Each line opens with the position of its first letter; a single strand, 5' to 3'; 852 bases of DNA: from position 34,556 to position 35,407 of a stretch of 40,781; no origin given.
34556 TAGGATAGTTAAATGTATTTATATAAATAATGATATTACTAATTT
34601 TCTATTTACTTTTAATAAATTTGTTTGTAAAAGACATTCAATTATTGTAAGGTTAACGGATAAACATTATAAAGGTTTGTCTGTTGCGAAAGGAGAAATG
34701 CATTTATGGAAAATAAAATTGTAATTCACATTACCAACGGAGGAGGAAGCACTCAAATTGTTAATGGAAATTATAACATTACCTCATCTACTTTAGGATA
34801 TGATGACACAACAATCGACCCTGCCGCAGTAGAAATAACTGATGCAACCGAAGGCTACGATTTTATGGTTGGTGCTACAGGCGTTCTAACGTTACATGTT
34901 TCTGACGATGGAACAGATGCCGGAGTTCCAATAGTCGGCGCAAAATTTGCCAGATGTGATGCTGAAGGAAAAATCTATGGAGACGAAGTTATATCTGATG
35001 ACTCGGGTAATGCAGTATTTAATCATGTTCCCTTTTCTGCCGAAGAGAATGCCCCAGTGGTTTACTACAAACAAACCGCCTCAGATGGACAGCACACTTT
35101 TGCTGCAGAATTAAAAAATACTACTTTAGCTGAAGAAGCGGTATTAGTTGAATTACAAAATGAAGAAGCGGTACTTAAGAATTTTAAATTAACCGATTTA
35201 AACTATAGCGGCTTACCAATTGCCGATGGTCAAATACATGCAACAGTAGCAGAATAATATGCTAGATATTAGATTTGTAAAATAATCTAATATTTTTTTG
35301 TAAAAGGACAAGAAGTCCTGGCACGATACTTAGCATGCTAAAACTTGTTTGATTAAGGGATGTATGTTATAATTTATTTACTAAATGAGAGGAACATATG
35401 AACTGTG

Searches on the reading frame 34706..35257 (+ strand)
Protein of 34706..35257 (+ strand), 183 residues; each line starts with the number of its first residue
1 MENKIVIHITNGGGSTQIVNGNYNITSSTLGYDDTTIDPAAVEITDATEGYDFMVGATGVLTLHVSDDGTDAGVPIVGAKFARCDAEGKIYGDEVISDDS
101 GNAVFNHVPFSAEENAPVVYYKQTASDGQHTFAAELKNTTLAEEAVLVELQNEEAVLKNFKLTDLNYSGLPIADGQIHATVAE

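Call 3: search_protein_families(library=pfam, proteins=[window:34706-35257:+], max_evalue=0.1)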
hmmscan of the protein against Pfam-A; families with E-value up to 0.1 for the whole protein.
window:34706-35257:+ (183 aa): 4 families
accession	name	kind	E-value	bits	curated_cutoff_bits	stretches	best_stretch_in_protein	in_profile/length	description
PF20608.4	Phage_tube_C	-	0.03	15.1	24.1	0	16-46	53-80/82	Phage tail tube protein C-terminal domain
PF17802.7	SpaA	-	0.032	14.8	23.1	0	70-110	10-51/91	Prealbumin-like fold domain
PF01995.21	NRD1_2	-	0.051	13.3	25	1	6-45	95-134/238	NrpR regulatory domains NRD1 and 2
PF05688.17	BIg21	-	0.073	14.1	27.4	0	31-70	42-81/109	Bacterial Immunoglobulin-like 21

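Call 8: search_protein_families(library=ncbifam, proteins=[window:34706-35257:+], max_evalue=0.1)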
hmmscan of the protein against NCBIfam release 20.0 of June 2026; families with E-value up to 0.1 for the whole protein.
window:34706-35257:+ (183 aa): 0 families
